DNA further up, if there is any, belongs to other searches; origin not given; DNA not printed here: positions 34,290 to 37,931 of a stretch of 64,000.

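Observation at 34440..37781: Sensor histidine kinase translationally fused to the radical-SAM hydrogenase maturase HydG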

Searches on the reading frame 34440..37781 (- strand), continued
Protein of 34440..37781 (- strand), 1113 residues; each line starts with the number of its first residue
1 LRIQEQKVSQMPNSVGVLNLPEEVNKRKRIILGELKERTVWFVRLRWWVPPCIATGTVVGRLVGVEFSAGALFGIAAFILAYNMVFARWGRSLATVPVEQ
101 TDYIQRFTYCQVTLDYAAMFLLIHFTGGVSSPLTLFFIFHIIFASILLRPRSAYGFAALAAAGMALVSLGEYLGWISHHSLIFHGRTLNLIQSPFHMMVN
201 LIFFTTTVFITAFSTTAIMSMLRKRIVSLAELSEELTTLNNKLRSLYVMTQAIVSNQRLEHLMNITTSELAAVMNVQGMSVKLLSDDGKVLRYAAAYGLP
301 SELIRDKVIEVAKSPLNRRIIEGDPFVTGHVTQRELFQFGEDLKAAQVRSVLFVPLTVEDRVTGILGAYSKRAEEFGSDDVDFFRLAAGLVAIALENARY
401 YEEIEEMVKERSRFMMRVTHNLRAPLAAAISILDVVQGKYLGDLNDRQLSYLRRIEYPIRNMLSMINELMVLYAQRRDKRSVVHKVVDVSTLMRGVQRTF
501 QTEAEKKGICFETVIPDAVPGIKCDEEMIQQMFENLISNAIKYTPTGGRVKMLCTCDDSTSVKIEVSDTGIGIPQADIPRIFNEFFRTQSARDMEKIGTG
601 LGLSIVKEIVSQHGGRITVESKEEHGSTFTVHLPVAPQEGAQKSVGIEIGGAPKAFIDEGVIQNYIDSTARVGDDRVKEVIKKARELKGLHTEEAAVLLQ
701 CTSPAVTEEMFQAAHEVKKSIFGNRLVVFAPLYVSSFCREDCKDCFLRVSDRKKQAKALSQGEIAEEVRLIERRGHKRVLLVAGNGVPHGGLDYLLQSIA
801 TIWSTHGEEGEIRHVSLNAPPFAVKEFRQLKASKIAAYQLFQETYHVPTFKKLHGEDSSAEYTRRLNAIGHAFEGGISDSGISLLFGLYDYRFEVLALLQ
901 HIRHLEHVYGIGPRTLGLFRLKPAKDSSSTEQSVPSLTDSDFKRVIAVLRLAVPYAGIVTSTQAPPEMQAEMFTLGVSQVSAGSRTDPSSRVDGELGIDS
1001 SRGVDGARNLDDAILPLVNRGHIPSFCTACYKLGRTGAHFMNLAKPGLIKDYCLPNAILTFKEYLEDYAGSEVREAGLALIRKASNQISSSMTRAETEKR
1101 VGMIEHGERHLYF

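Call 9: find_homologous_proteins(query=window:34440-37781:-, max_evalue=1e-20)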
Query window:34440-37781:- (1113 aa): 620 proteins with E <= 1e-20 among 8000 candidates; the best 120 are listed.
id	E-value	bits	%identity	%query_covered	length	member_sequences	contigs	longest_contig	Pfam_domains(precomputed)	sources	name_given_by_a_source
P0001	0.0e+0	2479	100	99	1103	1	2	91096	PF13185.13,PF25323.3,PF04055.28,PF01590.33,PF02518.32,PF13492.13,PF06968.19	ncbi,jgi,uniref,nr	ncbi:MAG: [FeFe] hydrogenase H-cluster radical SAM maturase HydG [Candidatus Abyssobacteria bacteriu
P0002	0.0e+0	1559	63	100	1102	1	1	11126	PF13185.13,PF25323.3,PF04055.28,PF01590.33,PF02518.32,PF13492.13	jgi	jgi:2-iminoacetate synthase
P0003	0.0e+0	1385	57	99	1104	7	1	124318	PF13185.13,PF04055.28,PF01590.33,PF02518.32,PF13492.13,PF00512.32,PF06968.19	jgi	-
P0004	0.0e+0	1383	58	99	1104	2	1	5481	PF13185.13,PF25323.3,PF04055.28,PF01590.33,PF02518.32,PF13492.13,PF00512.32,PF06968.19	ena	-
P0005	0.0e+0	1381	57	99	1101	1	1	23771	PF13185.13,PF25323.3,PF04055.28,PF01590.33,PF02518.32,PF13492.13,PF00512.32,PF06968.19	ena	-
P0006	0.0e+0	1381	57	99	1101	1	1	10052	PF13185.13,PF25323.3,PF04055.28,PF01590.33,PF02518.32,PF13492.13,PF00512.32,PF06968.19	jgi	jgi:2-iminoacetate synthase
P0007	0.0e+0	1377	57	99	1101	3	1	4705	PF13185.13,PF25323.3,PF04055.28,PF01590.33,PF02518.32,PF13492.13,PF00512.32,PF06968.19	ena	-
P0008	0.0e+0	1376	57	99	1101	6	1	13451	PF13185.13,PF25323.3,PF04055.28,PF01590.33,PF02518.32,PF13492.13,PF00512.32,PF06968.19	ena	-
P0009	0.0e+0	1366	57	99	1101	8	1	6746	PF13185.13,PF25323.3,PF04055.28,PF01590.33,PF02518.32,PF13492.13,PF00512.32,PF06968.19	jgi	jgi:2-iminoacetate synthase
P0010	0.0e+0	1366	57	99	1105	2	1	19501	PF13185.13,PF25323.3,PF04055.28,PF01590.33,PF02518.32,PF13492.13,PF00512.32,PF06968.19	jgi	jgi:2-iminoacetate synthase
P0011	0.0e+0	1365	56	99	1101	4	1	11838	PF13185.13,PF25323.3,PF04055.28,PF01590.33,PF02518.32,PF13492.13,PF00512.32,PF06968.19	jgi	jgi:2-iminoacetate synthase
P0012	0.0e+0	1365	56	99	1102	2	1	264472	PF13185.13,PF25323.3,PF04055.28,PF01590.33,PF02518.32,PF13492.13,PF00512.32,PF06968.19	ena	-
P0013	0.0e+0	1364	57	99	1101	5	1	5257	PF13185.13,PF25323.3,PF04055.28,PF01590.33,PF02518.32,PF13492.13,PF00512.32,PF06968.19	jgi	-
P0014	0.0e+0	1361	56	99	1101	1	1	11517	PF13185.13,PF25323.3,PF04055.28,PF01590.33,PF02518.32,PF13492.13,PF00512.32,PF06968.19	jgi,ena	-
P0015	0.0e+0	1359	55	99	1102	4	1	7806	PF13185.13,PF25323.3,PF04055.28,PF01590.33,PF02518.32,PF13492.13,PF00512.32,PF06968.19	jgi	jgi:2-iminoacetate synthase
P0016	0.0e+0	1356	56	99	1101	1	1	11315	PF13185.13,PF04055.28,PF01590.33,PF02518.32,PF13492.13,PF00512.32,PF06968.19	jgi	jgi:2-iminoacetate synthase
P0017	0.0e+0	1356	56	99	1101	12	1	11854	PF13185.13,PF25323.3,PF04055.28,PF01590.33,PF02518.32,PF13492.13,PF00512.32,PF06968.19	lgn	-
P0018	0.0e+0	1352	55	99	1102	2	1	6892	PF13185.13,PF25323.3,PF04055.28,PF01590.33,PF02518.32,PF13492.13,PF00512.32,PF06968.19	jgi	jgi:2-iminoacetate synthase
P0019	0.0e+0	1351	56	99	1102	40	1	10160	PF13185.13,PF25323.3,PF04055.28,PF01590.33,PF02518.32,PF13492.13,PF00512.32,PF06968.19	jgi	jgi:2-iminoacetate synthase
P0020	0.0e+0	1350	56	99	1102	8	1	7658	PF13185.13,PF25323.3,PF04055.28,PF01590.33,PF02518.32,PF13492.13,PF00512.32,PF06968.19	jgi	jgi:2-iminoacetate synthase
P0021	0.0e+0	1347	55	99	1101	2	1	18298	PF13185.13,PF25323.3,PF04055.28,PF01590.33,PF02518.32,PF13492.13,PF00512.32,PF06968.19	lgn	-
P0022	0.0e+0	1346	55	100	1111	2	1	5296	PF13185.13,PF04055.28,PF01590.33,PF02518.32,PF13492.13,PF00512.32,PF06968.19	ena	-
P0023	0.0e+0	1343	55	100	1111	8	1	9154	PF13185.13,PF04055.28,PF01590.33,PF02518.32,PF13492.13,PF00512.32,PF06968.19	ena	-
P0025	0.0e+0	1335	55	99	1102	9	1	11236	PF13185.13,PF25323.3,PF04055.28,PF01590.33,PF02518.32,PF13492.13,PF00512.32,PF06968.19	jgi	jgi:2-iminoacetate synthase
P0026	0.0e+0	1333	55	100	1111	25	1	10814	PF13185.13,PF04055.28,PF01590.33,PF02518.32,PF13492.13,PF00512.32,PF06968.19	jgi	-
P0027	0.0e+0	1331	55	99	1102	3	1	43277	PF13185.13,PF25323.3,PF04055.28,PF01590.33,PF02518.32,PF13492.13,PF00512.32,PF06968.19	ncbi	-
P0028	0.0e+0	1327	55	99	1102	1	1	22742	PF13185.13,PF25323.3,PF04055.28,PF01590.33,PF02518.32,PF13492.13,PF00512.32,PF06968.19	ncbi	-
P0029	0.0e+0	1324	54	100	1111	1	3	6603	PF13185.13,PF04055.28,PF01590.33,PF02518.32,PF13492.13,PF00512.32,PF06968.19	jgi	jgi:2-iminoacetate synthase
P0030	0.0e+0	1321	55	98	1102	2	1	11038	PF13185.13,PF25323.3,PF04055.28,PF01590.33,PF02518.32,PF13492.13,PF00512.32,PF06968.19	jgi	jgi:2-iminoacetate synthase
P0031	0.0e+0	1318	55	99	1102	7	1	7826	PF13185.13,PF25323.3,PF04055.28,PF01590.33,PF02518.32,PF13492.13,PF00512.32,PF06968.19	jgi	jgi:2-iminoacetate synthase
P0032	0.0e+0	1296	54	99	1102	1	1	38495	PF13185.13,PF25323.3,PF04055.28,PF01590.33,PF02518.32,PF13492.13,PF00512.32,PF06968.19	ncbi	-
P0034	0.0e+0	1159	57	85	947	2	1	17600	PF13185.13,PF04055.28,PF01590.33,PF02518.32,PF13492.13,PF00512.32,PF06968.19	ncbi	-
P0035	4.4e-279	947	66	57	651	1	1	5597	PF13185.13,PF25323.3,PF01590.33,PF02518.32,PF13492.13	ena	-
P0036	6.3e-276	936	67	57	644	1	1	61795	PF13185.13,PF25323.3,PF01590.33,PF02518.32,PF13492.13,PF00512.32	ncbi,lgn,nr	ncbi:GAF domain-containing protein [Candidatus Poribacteria bacterium]|nr:GAF domain-containing prot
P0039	5.7e-261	887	64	57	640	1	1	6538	PF13185.13,PF25323.3,PF01590.33,PF02518.32,PF13492.13,PF00512.32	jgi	jgi:signal transduction histidine kinase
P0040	7.6e-261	886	65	57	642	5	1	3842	PF13185.13,PF25323.3,PF01590.33,PF02518.32,PF13492.13,PF00512.32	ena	-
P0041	6.6e-260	883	64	56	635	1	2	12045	PF13185.13,PF25323.3,PF01590.33,PF02518.32,PF13492.13,PF00512.32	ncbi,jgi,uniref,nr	ncbi:MAG: sensor histidine kinase [Candidatus Abyssobacteria bacterium SURF_17]|uniref:histidine kin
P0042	1.0e-257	876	63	57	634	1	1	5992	PF13185.13,PF25323.3,PF01590.33,PF02518.32,PF13492.13,PF00512.32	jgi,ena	-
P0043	3.1e-254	864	63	57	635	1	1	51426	PF13185.13,PF25323.3,PF01590.33,PF02518.32,PF13492.13,PF00512.32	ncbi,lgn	ncbi:MAG: hypothetical protein Kow0099_27550 [Candidatus Abyssubacteria bacterium]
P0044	6.3e-253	860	63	56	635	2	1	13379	PF13185.13,PF25323.3,PF01590.33,PF02518.32,PF13492.13,PF00512.32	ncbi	-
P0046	2.9e-252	858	63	56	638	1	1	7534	PF13185.13,PF25323.3,PF01590.33,PF13581.13,PF02518.32,PF13492.13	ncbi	-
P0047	3.7e-248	844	61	56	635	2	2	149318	PF13185.13,PF25323.3,PF01590.33,PF02518.32,PF13492.13,PF00512.32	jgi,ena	jgi:signal transduction histidine kinase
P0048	6.6e-248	844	62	57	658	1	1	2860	PF13185.13,PF25323.3,PF01590.33,PF02518.32,PF13492.13,PF00512.32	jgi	jgi:signal transduction histidine kinase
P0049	2.6e-246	838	61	57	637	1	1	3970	PF13185.13,PF25323.3,PF01590.33,PF02518.32,PF13492.13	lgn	-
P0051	1.8e-244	832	61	56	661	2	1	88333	PF13185.13,PF25323.3,PF01590.33,PF02518.32,PF13492.13,PF00512.32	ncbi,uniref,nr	ncbi:MAG: GAF domain-containing protein [Candidatus Abyssobacteria bacterium SURF_5]|uniref:histidin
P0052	2.0e-244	832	61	56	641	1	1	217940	PF13185.13,PF25323.3,PF01590.33,PF02518.32,PF13492.13,PF00512.32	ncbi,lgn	-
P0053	2.5e-243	828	57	62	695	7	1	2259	PF13185.13,PF25323.3,PF01590.33,PF02518.32,PF13492.13,PF00512.32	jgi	jgi:signal transduction histidine kinase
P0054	3.2e-243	828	61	56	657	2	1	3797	PF13185.13,PF25323.3,PF01590.33,PF02518.32,PF13492.13,PF00512.32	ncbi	-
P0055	4.5e-243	828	60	56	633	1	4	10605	PF13185.13,PF25323.3,PF01590.33,PF02518.32,PF13492.13,PF00512.32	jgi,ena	jgi:signal transduction histidine kinase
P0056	7.6e-243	827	61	56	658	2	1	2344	PF13185.13,PF25323.3,PF01590.33,PF02518.32,PF13492.13,PF00512.32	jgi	-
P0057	1.1e-242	826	61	56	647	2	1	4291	PF13185.13,PF25323.3,PF01590.33,PF02518.32,PF13492.13,PF00512.32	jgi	jgi:signal transduction histidine kinase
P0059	8.2e-242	823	59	56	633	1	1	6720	PF13185.13,PF25323.3,PF01590.33,PF02518.32,PF13492.13,PF00512.32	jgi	jgi:signal transduction histidine kinase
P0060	1.5e-241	822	60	57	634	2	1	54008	PF13185.13,PF25323.3,PF01590.33,PF02518.32,PF13492.13,PF00512.32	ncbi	-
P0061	4.0e-241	821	60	56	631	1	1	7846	PF13185.13,PF25323.3,PF01590.33,PF02518.32,PF13492.13,PF00512.32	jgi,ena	-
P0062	6.1e-241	820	60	56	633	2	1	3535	PF13185.13,PF25323.3,PF01590.33,PF02518.32,PF13492.13,PF00512.32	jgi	-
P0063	6.5e-241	820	60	56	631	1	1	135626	PF13185.13,PF25323.3,PF01590.33,PF02518.32,PF13492.13,PF00512.32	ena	-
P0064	9.0e-241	820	61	56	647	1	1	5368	PF13185.13,PF25323.3,PF01590.33,PF02518.32,PF13492.13,PF00512.32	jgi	jgi:signal transduction histidine kinase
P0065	2.0e-240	819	61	56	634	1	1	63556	PF13185.13,PF25323.3,PF01590.33,PF02518.32,PF13492.13,PF00512.32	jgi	-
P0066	3.3e-240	818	59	57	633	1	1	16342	PF13185.13,PF25323.3,PF01590.33,PF02518.32,PF13492.13,PF00512.32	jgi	jgi:signal transduction histidine kinase/uncharacterized membrane protein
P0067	7.4e-240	817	59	59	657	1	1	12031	PF13185.13,PF25323.3,PF01590.33,PF13581.13,PF02518.32,PF13492.13,PF00512.32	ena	-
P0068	8.7e-240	817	60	56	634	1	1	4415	PF13185.13,PF25323.3,PF01590.33,PF02518.32,PF13492.13,PF00512.32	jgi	jgi:signal transduction histidine kinase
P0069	3.5e-239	815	60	57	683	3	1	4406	PF13185.13,PF25323.3,PF01590.33,PF02518.32,PF13492.13,PF00512.32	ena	-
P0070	4.3e-239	814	59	56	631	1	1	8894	PF13185.13,PF25323.3,PF01590.33,PF02518.32,PF13492.13,PF00512.32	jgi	jgi:signal transduction histidine kinase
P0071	5.4e-239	814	59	56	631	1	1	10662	PF13185.13,PF25323.3,PF01590.33,PF02518.32,PF13492.13,PF00512.32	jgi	jgi:signal transduction histidine kinase/uncharacterized membrane protein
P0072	1.3e-238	813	61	56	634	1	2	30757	PF13185.13,PF25323.3,PF01590.33,PF02518.32,PF13492.13,PF00512.32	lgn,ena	-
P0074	2.1e-238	812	59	56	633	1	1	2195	PF13185.13,PF25323.3,PF01590.33,PF02518.32,PF13492.13,PF00512.32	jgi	jgi:signal transduction histidine kinase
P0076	7.5e-238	810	58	57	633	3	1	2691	PF13185.13,PF25323.3,PF01590.33,PF02518.32,PF13492.13,PF00512.32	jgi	jgi:signal transduction histidine kinase/uncharacterized membrane protein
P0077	1.1e-237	810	59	56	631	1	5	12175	PF13185.13,PF25323.3,PF01590.33,PF02518.32,PF13492.13,PF00512.32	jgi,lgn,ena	jgi:signal transduction histidine kinase/uncharacterized membrane protein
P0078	1.5e-237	809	58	57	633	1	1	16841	PF13185.13,PF25323.3,PF01590.33,PF02518.32,PF13492.13,PF00512.32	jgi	-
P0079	1.2e-236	806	58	57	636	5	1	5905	PF13185.13,PF25323.3,PF01590.33,PF02518.32,PF13492.13,PF00512.32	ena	-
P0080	1.4e-236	806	58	57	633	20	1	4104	PF13185.13,PF25323.3,PF01590.33,PF02518.32,PF13492.13,PF00512.32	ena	-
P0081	4.5e-236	804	58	57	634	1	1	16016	PF13185.13,PF25323.3,PF01590.33,PF02518.32,PF13492.13,PF00512.32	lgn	-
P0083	6.7e-236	804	56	58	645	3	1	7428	PF13185.13,PF25323.3,PF01590.33,PF02518.32,PF13492.13,PF00512.32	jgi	jgi:signal transduction histidine kinase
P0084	8.6e-236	803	58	56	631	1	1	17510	PF13185.13,PF25323.3,PF01590.33,PF02518.32,PF13492.13,PF00512.32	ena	-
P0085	1.1e-235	803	60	56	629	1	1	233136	PF13185.13,PF25323.3,PF01590.33,PF02518.32,PF13492.13,PF00512.32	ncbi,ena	-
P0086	2.1e-235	802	58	56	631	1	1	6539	PF13185.13,PF25323.3,PF01590.33,PF02518.32,PF13492.13,PF00512.32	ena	-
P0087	2.4e-235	802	58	56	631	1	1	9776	PF13185.13,PF25323.3,PF01590.33,PF02518.32,PF13492.13,PF00512.32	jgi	jgi:signal transduction histidine kinase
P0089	1.1e-234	800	59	58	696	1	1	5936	PF13185.13,PF25323.3,PF01590.33,PF02518.32,PF13492.13,PF00512.32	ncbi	-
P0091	3.6e-234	798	58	56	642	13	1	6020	PF13185.13,PF25323.3,PF01590.33,PF02518.32,PF13492.13,PF00512.32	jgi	jgi:signal transduction histidine kinase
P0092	2.3e-233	795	59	57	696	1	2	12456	PF13185.13,PF25323.3,PF01590.33,PF02518.32,PF13492.13,PF00512.32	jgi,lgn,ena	-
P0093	2.3e-233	795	58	56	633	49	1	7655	PF13185.13,PF25323.3,PF01590.33,PF02518.32,PF13492.13,PF00512.32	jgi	jgi:signal transduction histidine kinase/uncharacterized membrane protein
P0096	7.1e-233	794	56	57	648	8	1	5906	PF13185.13,PF25323.3,PF01590.33,PF02518.32,PF13492.13,PF00512.32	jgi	jgi:signal transduction histidine kinase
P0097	9.2e-233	793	58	56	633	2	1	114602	PF13185.13,PF25323.3,PF01590.33,PF02518.32,PF13492.13,PF00512.32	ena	-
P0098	1.7e-232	793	57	57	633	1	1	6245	PF13185.13,PF25323.3,PF01590.33,PF02518.32,PF13492.13,PF00512.32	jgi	jgi:signal transduction histidine kinase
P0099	1.7e-232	793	58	56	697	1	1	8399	PF13185.13,PF25323.3,PF01590.33,PF13581.13,PF02518.32,PF13492.13,PF00512.32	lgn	-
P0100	2.9e-232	792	58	56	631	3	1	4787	PF13185.13,PF25323.3,PF01590.33,PF02518.32,PF13492.13,PF00512.32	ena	-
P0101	6.3e-232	791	58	57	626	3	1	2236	PF13185.13,PF25323.3,PF01590.33,PF02518.32,PF13492.13,PF00512.32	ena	-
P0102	8.4e-232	790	57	57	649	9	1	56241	PF13185.13,PF25323.3,PF01590.33,PF02518.32,PF13492.13,PF00512.32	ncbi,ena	-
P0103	1.2e-231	790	58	57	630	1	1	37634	PF13185.13,PF25323.3,PF01590.33,PF02518.32,PF13492.13,PF00512.32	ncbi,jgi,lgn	-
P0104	3.3e-231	788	57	57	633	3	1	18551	PF13185.13,PF25323.3,PF01590.33,PF02518.32,PF13492.13,PF00512.32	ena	-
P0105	3.8e-231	788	58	56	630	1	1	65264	PF13185.13,PF25323.3,PF01590.33,PF02518.32,PF13492.13,PF00512.32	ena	-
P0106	2.2e-230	786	58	56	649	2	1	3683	PF13185.13,PF25323.3,PF01590.33,PF02518.32,PF13492.13,PF00512.32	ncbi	-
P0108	1.0e-229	783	58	55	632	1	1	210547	PF13185.13,PF25323.3,PF01590.33,PF02518.32,PF13492.13,PF00512.32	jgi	jgi:signal transduction histidine kinase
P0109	1.4e-229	783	57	56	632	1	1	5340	PF13185.13,PF25323.3,PF01590.33,PF02518.32,PF13492.13,PF00512.32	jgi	jgi:signal transduction histidine kinase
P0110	2.5e-229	782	58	56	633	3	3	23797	PF13185.13,PF25323.3,PF01590.33,PF02518.32,PF13492.13,PF00512.32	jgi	jgi:signal transduction histidine kinase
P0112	5.8e-229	781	57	56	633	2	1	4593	PF13185.13,PF25323.3,PF01590.33,PF02518.32,PF13492.13,PF00512.32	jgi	-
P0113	4.7e-228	778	58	55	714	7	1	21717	PF13185.13,PF25323.3,PF01590.33,PF02518.32,PF13492.13,PF00512.32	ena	-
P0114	6.9e-228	777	59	56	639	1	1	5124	PF13185.13,PF25323.3,PF01590.33,PF02518.32,PF13492.13,PF00512.32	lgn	-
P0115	7.4e-228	777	56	56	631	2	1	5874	PF13185.13,PF25323.3,PF01590.33,PF02518.32,PF13492.13,PF00512.32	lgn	-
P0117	1.9e-227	776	57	55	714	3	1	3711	PF13185.13,PF25323.3,PF01590.33,PF02518.32,PF13492.13,PF00512.32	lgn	-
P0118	2.3e-227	776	56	56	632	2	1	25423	PF13185.13,PF25323.3,PF01590.33,PF02518.32,PF13492.13,PF00512.32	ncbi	-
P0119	3.7e-227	775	57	56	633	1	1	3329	PF13185.13,PF25323.3,PF01590.33,PF02518.32,PF13492.13,PF00512.32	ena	-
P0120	3.7e-227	775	57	56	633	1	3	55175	PF13185.13,PF25323.3,PF01590.33,PF02518.32,PF13492.13,PF00512.32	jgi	jgi:signal transduction histidine kinase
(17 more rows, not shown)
